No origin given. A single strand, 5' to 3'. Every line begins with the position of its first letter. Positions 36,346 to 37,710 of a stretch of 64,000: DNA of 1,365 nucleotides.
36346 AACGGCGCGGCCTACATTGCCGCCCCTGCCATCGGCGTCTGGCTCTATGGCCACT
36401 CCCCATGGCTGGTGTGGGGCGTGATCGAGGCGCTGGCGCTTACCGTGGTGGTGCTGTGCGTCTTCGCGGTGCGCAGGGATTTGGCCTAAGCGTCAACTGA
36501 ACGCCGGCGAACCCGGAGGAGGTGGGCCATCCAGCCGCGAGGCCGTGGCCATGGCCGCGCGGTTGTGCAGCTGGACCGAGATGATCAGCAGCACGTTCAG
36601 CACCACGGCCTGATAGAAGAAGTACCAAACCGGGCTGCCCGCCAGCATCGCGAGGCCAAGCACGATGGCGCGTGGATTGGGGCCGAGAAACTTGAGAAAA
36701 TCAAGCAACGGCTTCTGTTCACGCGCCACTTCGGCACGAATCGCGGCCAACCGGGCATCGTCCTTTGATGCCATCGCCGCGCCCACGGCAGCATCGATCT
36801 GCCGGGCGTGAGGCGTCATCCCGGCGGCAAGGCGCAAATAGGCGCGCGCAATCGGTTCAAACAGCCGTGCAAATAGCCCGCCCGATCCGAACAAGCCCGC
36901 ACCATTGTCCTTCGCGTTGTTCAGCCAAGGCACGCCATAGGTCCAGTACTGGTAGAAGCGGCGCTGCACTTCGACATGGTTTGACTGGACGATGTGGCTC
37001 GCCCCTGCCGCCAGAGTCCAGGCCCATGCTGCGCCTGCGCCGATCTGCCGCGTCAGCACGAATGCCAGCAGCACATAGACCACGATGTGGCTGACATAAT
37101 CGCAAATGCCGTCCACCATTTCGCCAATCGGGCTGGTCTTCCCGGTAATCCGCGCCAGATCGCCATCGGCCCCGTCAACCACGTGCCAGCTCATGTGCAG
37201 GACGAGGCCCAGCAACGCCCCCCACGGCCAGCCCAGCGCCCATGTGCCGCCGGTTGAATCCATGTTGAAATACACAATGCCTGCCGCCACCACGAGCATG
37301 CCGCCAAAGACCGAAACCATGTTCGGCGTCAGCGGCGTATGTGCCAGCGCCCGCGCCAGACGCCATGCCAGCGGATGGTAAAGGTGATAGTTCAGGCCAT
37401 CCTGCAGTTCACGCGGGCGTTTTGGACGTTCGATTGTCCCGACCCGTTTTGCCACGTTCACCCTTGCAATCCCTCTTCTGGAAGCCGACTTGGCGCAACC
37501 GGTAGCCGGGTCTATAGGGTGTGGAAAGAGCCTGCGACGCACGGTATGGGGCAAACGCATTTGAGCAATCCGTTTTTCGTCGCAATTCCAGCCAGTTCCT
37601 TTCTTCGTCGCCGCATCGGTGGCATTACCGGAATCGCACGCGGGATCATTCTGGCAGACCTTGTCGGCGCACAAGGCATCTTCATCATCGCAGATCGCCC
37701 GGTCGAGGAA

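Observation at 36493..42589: ino1-centred cluster: two cytidylyltransferase-like genes, two CDP-alcohol phosphotransferases and a HAD phosphatase, a candidate CDP-inositol head-group pathway of unknown product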

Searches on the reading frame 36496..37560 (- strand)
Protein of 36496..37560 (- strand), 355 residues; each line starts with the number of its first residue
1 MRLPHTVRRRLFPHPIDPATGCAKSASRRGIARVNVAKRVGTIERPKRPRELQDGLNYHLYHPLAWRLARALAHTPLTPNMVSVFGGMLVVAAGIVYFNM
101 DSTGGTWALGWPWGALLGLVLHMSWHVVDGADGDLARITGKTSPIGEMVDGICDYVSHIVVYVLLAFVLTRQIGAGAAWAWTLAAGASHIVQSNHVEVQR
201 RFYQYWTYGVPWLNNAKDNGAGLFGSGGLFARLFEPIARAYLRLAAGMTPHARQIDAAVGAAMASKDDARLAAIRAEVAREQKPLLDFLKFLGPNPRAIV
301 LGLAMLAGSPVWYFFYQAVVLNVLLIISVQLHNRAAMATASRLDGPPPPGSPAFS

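Call 3: search_protein_families(library=pfam, proteins=[window:36496-37560:-], max_evalue=0.01)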
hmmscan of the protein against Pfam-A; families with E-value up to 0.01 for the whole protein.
seq(355 aa): 1 family
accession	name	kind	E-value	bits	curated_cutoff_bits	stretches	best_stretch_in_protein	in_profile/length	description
PF01066.26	CDP-OH_P_transf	-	3.5e-10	40.9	22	1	78-187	3-93/152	CDP-alcohol phosphatidyltransferase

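Call 4: search_protein_families(library=ncbifam, proteins=[window:36496-37560:-], max_evalue=0.01)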
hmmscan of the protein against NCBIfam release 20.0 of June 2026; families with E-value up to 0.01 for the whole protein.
seq(355 aa): 8 families
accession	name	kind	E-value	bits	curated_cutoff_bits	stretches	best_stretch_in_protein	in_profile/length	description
NF040950.1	archin_ph_syn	equivalog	5.8e-11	42.6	180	1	67-169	14-104/191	archaetidylinositol phosphate synthase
NF045883.1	PIPSynth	equivalog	5.4e-08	32.7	170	1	68-175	14-109/197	phosphatidylinositol phosphate synthase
NF041135.1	IPPtranDIPPsyn_Thcocales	equivalog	3.5e-06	26.3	580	1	118-197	278-354/419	bifunctional L-myo-inositol-1-phosphate cytidylyltransferase/CDP-L-myo-inositol myo-inositolphosphotransferase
NF052561.1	PIPSynBT1523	equivalog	1.3e-05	25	350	1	68-170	16-115/232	hypothetical protein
TIGR04217.1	archae_ser_T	exception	0.00036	20.4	200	1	117-169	35-86/221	archaetidylserine synthase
TIGR00473.1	pssA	equivalog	0.00081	19.5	107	1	126-170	31-75/153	CDP-diacylglycerol--serine O-phosphatidyltransferase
NF038086.1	anchor_synt_A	exception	0.0011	18.8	200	1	127-175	44-91/222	protein sorting system archaetidylserine synthase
NF053678.1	ClpnSynClsA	equivalog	0.0024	18.1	240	1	118-173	33-85/180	cardiolipin synthase ClsA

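Call 17: find_homologous_proteins(query=window:36496-37455:-, max_evalue=0.001)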
Query seq(320 aa) (320 aa): 1622 proteins with E <= 0.001 among 8000 candidates; the best 120 are listed.
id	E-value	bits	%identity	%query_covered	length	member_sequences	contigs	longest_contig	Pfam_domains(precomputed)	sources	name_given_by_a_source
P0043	2.0e-208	709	98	100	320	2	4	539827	PF01066.27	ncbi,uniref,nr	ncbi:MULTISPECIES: CDP-alcohol phosphatidyltransferase family protein [unclassified Novosphingobium]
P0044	1.0e-195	668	91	100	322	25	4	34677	PF01066.27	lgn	-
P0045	2.6e-187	640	87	99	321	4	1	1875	PF01066.27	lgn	-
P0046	1.6e-182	624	86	98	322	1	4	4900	PF01066.27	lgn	-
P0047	6.7e-177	606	87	96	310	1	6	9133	PF01066.27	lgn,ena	-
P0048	6.7e-177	606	87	96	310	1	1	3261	PF01066.27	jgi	-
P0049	1.1e-176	605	86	96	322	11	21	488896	PF01066.27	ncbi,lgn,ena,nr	ncbi:CDP-alcohol phosphatidyltransferase family protein [Novosphingobium sp. ERW19]|nr:CDP-alcohol p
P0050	1.2e-176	605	86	95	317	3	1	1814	PF01066.27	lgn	-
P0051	1.3e-176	605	87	96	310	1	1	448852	PF01066.27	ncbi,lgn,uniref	ncbi:CDP-alcohol phosphatidyltransferase family protein [Novosphingobium subterraneum]|uniref:CDP-al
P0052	1.6e-176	604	85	98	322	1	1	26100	PF01066.27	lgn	-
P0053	1.9e-176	604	83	98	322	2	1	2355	PF01066.27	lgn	-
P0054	3.2e-176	603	86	96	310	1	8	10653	PF01066.27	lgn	-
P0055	4.6e-176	603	86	96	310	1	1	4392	PF01066.27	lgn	-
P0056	6.7e-176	602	86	96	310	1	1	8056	PF01066.27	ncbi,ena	-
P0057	7.1e-176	602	86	96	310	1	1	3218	PF01066.27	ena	-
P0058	8.7e-176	602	86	96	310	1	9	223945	PF01066.27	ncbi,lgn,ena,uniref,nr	ncbi:CDP-alcohol phosphatidyltransferase family protein [Novosphingobium subterraneum]|uniref:CDP-al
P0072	2.8e-173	594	84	95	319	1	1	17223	PF01066.27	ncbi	-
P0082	3.2e-170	584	81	98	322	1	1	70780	PF01066.27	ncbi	-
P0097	2.7e-129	449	68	96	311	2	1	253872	PF01066.27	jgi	jgi:phosphatidylglycerophosphate synthase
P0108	1.6e-126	440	67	95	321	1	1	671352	PF01066.27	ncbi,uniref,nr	ncbi:CDP-alcohol phosphatidyltransferase family protein [Novosphingobium huizhouense]|uniref:CDP-alc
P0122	1.4e-124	434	67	96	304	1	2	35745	PF01066.27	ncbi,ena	-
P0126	5.1e-124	432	65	94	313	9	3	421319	PF01066.27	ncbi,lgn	-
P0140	5.6e-123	428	65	94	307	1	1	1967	PF01066.27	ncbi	-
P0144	9.0e-123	428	65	94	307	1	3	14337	PF01066.27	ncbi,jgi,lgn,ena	jgi:hypothetical protein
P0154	1.2e-121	424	63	94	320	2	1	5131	PF01066.27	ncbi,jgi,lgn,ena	jgi:phosphatidylglycerophosphate synthase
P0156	1.7e-121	424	67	92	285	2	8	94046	PF01066.27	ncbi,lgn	-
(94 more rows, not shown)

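Call 37: predict_structure(alignment_id=A2)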
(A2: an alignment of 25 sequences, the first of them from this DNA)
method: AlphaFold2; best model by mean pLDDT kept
length: 320 residues; sequences in the alignment: 25
mean_pLDDT: 82.5   pTM: 0.79
mean pLDDT of the five models: 82.5, 80.6, 79.1, 77.6, 75.1
residues with pLDDT >= 90: 126; 70-90: 143; 50-70: 38; < 50: 13
segments of 3 or more residues with pLDDT < 50: 1-4, 313-320
pLDDT, mean of each block of 10 residues (from residue 1): 54 60 84 92 92 95 72 77 94 88 75 81 93 92 95 88 83 78 71 79 75 79 89 91 88 83 92 92 93 90 82 44
secondary structure, 60 per line:
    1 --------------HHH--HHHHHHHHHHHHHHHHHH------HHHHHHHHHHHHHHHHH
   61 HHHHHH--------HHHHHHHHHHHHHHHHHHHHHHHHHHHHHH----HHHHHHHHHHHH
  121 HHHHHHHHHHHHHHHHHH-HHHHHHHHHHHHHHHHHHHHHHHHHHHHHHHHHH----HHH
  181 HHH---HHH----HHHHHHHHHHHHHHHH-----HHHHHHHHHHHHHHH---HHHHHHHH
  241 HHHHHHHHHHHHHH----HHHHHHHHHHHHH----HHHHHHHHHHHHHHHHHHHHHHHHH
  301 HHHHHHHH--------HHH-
elements in order: H20-37 H44-66 H75-104 H109-138 H140-173 H178-183 H194-209 H215-229 H233-254 H259-271 H276-308

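Call 40: fold_search(model_id=the predicted structure, library=pdb)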
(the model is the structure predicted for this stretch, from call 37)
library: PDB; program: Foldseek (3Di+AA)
matches with E <= 10: 305; with E <= 0.001: 4
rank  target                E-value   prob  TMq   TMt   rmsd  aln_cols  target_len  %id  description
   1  4o6m_A                3.1e-04  1.00  0.43  0.42   7.7       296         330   14  Structure of AF2299, a CDP-alcohol phosphotransferase (CMP-bound) (released 2014-05-14)
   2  4o6m_B                3.6e-04  1.00  0.42  0.39   7.1       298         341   15  Structure of AF2299, a CDP-alcohol phosphotransferase (CMP-bound) (released 2014-05-14)
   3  4o6n_A                5.0e-04  1.00  0.43  0.41   7.2       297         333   14  Structure of AF2299, a CDP-alcohol phosphotransferase (CDP-bound) (released 2014-05-14)
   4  4q7c_A                5.0e-04  1.00  0.43  0.42   7.6       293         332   15  Structure of AF2299, a CDP-alcohol phosphotransferase (released 2014-05-28)
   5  8gyw_A                6.0e-03  1.00  0.33  0.29  23.0       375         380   15  Cryo-EM structure of human CEPT1 complexed with CDP-choline (released 2023-03-22)
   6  4mnd                  6.2e-03  1.00  0.43  0.34   6.3       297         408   11  Crystal structure of Archaeoglobus fulgidus IPCT-DIPPS bifunctional membrane protein (released 2014-07-02)
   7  6h5a_A                8.3e-03  1.00  0.35  0.52   3.7       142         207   20  Crystal structure of Mycobacterium tuberculosis phosphatidylinositol phosphate synthase (PgsA1) in complex with mangan (released 2019-05-15)
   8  5d92_B                1.9e-02  1.00  0.41  0.39  10.8       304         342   14  Structure of a phosphatidylinositolphosphate (PIP) synthase from Renibacterium Salmoninarum (released 2015-11-04)
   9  6wm5_A                2.6e-02  1.00  0.35  0.34   4.0       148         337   21  Structure of a phosphatidylinositol-phosphate synthase (PIPS) from Mycobacterium kansasii (released 2020-05-27)
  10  5d92_A                2.9e-02  1.00  0.39  0.37  10.9       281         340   14  Structure of a phosphatidylinositolphosphate (PIP) synthase from Renibacterium Salmoninarum (released 2015-11-04)
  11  8ero_A                2.9e-02  0.94  0.27  0.25  24.3       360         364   17  Structure of Xenopus cholinephosphotransferase1 in complex with CDP (released 2023-04-26)
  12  5d91                  3.0e-02  1.00  0.41  0.39  10.3       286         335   14  Structure of a phosphatidylinositolphosphate (PIP) synthase from Renibacterium Salmoninarum (released 2015-11-11)
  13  6h5a_B                3.1e-02  1.00  0.34  0.50   3.7       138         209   21  Crystal structure of Mycobacterium tuberculosis phosphatidylinositol phosphate synthase (PgsA1) in complex with mangan (released 2019-05-15)
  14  6h59_B                3.1e-02  1.00  0.34  0.53   3.7       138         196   21  Crystal structure of Mycobacterium tuberculosis phosphatidylinositol phosphate synthase (PgsA1) with CDP-DAG bound (released 2019-05-15)
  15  6wm5_C                3.8e-02  1.00  0.35  0.33   4.0       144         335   22  Structure of a phosphatidylinositol-phosphate synthase (PIPS) from Mycobacterium kansasii (released 2020-05-27)
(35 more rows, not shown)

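Call 44: find_encoding_contigs(protein=P0043, flank=10000, max_places=4)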
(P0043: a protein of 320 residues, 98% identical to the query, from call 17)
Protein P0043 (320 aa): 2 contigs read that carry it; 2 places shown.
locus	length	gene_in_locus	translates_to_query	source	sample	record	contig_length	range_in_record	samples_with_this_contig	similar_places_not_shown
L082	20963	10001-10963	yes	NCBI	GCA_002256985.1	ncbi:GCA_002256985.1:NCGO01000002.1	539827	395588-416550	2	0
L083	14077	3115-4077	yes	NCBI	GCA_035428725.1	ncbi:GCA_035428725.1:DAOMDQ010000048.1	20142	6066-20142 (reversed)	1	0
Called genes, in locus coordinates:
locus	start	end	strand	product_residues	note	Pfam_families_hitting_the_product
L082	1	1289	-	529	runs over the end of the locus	PF02142:MGS, PF01808:AICARFT_IMPCHas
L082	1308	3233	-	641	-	PF07940:Hepar_II_III_C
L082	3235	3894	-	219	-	PF00834:Ribul_P_3_epim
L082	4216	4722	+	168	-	PF09912:DUF2141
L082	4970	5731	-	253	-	PF00483:NTP_transferase, PF12804:NTP_transf_3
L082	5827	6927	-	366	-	PF01658:Inos-1-P_synth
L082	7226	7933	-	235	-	PF00702:Hydrolase, PF12710:HAD, PF13419:HAD_2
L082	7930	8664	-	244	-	PF00483:NTP_transferase, PF01128:IspD (weak), PF12804:NTP_transf_3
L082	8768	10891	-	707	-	PF01066:CDP-OH_P_transf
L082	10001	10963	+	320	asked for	PF01066:CDP-OH_P_transf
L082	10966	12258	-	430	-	PF07690:MFS_1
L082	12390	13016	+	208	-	PF02254:TrkA_N (weak), PF13649:Methyltransf_25 (weak)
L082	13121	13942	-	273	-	PF10110:GPDPase_memb (weak)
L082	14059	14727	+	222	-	PF21948:LplA-B_cat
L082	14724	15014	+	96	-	-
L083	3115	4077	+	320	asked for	PF01066:CDP-OH_P_transf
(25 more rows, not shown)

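Call 57: list_cluster_members(proteins=[P0126, P0122, P0140, P0144, P0154, P0156, P0072, P0082, P0097, P0163])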
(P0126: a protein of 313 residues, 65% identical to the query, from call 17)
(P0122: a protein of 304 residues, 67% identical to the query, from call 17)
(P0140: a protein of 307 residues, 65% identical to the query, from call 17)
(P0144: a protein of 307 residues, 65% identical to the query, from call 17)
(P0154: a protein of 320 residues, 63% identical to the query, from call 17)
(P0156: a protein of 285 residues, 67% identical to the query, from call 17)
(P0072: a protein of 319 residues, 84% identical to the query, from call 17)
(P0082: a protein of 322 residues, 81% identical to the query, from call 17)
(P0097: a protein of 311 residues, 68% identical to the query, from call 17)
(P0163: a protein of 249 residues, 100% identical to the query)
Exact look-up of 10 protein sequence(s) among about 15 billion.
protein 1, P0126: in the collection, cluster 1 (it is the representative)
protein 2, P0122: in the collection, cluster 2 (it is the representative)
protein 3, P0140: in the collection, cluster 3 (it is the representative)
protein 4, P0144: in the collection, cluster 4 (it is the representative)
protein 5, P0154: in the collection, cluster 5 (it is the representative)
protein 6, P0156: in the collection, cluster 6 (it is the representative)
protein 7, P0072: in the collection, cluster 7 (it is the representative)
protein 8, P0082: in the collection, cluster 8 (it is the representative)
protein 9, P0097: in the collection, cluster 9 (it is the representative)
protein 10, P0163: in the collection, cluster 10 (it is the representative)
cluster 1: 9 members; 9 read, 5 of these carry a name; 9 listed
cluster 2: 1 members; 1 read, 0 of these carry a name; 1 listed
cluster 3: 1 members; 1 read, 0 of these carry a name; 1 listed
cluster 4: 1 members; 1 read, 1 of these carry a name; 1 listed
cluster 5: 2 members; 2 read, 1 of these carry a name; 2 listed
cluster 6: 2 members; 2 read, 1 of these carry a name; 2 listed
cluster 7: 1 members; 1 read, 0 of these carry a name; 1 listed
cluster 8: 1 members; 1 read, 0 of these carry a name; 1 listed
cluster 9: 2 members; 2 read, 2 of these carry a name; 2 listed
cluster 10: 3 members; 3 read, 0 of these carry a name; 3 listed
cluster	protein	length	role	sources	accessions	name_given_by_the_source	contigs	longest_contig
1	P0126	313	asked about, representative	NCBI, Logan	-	-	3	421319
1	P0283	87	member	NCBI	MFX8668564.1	hypothetical protein ABTM51_20540, partial [Acinetobacter baumannii]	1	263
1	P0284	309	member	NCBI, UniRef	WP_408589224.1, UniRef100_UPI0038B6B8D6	CDP-alcohol phosphatidyltransferase family protein [Novosphingobium sp.] | CDP-alcohol phosphatidyltransferase family protein n=1 Tax=Novosphingobium sp. ...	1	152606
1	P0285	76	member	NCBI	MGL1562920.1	hypothetical protein ACSTHQ_00120, partial [Vibrio parahaemolyticus]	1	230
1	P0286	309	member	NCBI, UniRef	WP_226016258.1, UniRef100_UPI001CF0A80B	CDP-alcohol phosphatidyltransferase family protein [Novosphingobium sp. FKTRR1] | CDP-alcohol phosphatidyltransferase family protein n=1 Tax=Novosphingobium sp. FKTRR1 ...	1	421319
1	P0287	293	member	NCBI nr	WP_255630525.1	CDP-alcohol phosphatidyltransferase family protein [Novosphingobium sp. FKTRR1]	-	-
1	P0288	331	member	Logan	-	-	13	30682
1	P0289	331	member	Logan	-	-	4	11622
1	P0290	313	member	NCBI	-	-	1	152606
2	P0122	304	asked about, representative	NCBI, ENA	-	-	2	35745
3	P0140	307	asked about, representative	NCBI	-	-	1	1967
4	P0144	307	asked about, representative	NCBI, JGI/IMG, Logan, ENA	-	hypothetical protein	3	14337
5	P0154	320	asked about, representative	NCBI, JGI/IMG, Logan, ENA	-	phosphatidylglycerophosphate synthase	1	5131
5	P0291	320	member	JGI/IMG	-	-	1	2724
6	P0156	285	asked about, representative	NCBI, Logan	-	-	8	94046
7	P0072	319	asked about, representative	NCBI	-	-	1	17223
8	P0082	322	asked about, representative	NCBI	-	-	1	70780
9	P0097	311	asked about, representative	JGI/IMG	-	phosphatidylglycerophosphate synthase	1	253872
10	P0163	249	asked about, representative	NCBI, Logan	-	-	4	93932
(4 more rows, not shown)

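Call 82: find_encoding_contigs(protein=P0058, flank=8000, max_places=1)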
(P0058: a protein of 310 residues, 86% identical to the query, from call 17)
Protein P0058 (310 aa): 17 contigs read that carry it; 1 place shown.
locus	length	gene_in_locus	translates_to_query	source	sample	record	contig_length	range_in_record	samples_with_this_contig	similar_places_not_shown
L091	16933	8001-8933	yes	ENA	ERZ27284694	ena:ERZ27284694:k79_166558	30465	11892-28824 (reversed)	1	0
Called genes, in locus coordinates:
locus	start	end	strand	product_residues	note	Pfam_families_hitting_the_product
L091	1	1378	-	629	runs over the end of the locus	PF07940:Hepar_II_III_C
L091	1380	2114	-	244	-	PF00834:Ribul_P_3_epim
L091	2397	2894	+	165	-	PF09912:DUF2141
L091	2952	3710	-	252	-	PF00483:NTP_transferase, PF12804:NTP_transf_3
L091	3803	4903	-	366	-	PF01658:Inos-1-P_synth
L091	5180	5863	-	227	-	PF00702:Hydrolase, PF12710:HAD, PF13419:HAD_2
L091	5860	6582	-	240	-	PF00483:NTP_transferase, PF12804:NTP_transf_3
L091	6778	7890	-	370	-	PF01066:CDP-OH_P_transf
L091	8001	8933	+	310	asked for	PF01066:CDP-OH_P_transf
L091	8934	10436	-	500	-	PF01943:Polysacc_synt, PF13440:Polysacc_synt_3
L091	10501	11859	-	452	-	PF07690:MFS_1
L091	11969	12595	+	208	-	PF02254:TrkA_N (weak), PF08242:Methyltransf_12 (weak), PF13649:Methyltransf_25 (weak)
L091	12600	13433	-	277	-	PF10110:GPDPase_memb (weak)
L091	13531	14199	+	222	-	PF21948:LplA-B_cat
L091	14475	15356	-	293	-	PF03328:HpcH_HpaI, PF15617:C-C_Bond_Lyase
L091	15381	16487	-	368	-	PF00724:Oxidored_FMN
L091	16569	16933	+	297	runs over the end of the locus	PF00892:EamA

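Call 83: find_encoding_contigs(protein=P0108, flank=8000, max_places=1)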
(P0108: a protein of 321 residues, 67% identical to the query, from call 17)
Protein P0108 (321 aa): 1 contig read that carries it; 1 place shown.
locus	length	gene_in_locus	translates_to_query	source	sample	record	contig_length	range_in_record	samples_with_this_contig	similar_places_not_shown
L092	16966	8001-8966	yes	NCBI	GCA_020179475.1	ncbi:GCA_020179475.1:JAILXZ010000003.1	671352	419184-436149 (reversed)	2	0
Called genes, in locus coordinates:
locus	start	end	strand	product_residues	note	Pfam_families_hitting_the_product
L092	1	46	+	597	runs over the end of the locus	PF02771:Acyl-CoA_dh_N, PF02770:Acyl-CoA_dh_M, PF00441:Acyl-CoA_dh_1, PF22924:ACOX_C_alpha1 (weak), PF12806:Acyl-CoA_dh_C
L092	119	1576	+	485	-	PF12680:SnoaL_2 (weak), PF02958:EcKL, PF01636:APH, PF07914:DUF1679 (weak)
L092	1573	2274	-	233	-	PF01738:DLH, PF12740:PETase (weak), PF00326:Peptidase_S9 (faint)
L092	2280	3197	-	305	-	PF00291:PALP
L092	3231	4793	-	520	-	PF05977:MFS_3, PF07690:MFS_1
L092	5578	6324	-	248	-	PF00483:NTP_transferase (weak), PF12804:NTP_transf_3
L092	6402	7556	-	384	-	PF01658:Inos-1-P_synth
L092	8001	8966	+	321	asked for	PF01066:CDP-OH_P_transf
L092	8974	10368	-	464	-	PF07690:MFS_1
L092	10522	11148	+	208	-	PF02254:TrkA_N (weak), PF08242:Methyltransf_12 (weak), PF13649:Methyltransf_25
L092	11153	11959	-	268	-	-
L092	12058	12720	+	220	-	PF21948:LplA-B_cat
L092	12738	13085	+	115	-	-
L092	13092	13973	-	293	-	PF03328:HpcH_HpaI, PF15617:C-C_Bond_Lyase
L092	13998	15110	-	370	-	PF00724:Oxidored_FMN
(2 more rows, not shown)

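Call 97: search_protein_representatives(alignment_id=A2)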
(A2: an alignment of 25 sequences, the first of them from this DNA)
Query: 25 sequences, 311 profile positions. Proteins with E-value up to 0.001 (for the whole library): 3395; up to 1e-10: 583; up to 1e-30: 119. The best 150 are listed.
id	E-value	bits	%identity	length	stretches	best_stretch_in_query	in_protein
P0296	1.4e-108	379.1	-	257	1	22-258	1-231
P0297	1.9e-100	352.4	-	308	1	12-308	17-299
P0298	3.2e-88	312.3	-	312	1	11-308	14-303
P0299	8.0e-83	294.6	-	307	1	15-306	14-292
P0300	8.4e-83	294.5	-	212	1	9-176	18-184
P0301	1.4e-82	293.7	-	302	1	16-306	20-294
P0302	4.4e-82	292.1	-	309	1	6-302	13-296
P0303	7.0e-79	281.6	-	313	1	8-307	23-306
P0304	2.7e-77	276.4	-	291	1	14-224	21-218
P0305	2.8e-75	269.8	-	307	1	8-308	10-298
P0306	2.7e-73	263.2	-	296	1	6-302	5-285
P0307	2.8e-72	259.9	-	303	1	17-303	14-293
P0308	5.8e-71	255.6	-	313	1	10-304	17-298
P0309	6.9e-71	255.3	-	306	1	18-309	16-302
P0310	1.4e-70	254.4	-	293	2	79-308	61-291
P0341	1.6e-52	195.1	-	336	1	17-260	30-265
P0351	8.0e-47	176.3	-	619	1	17-299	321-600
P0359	1.6e-42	162.2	-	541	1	14-302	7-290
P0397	2.4e-33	132.0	-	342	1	14-306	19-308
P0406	4.2e-32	128.0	-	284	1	8-138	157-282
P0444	6.5e-27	110.9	-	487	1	14-308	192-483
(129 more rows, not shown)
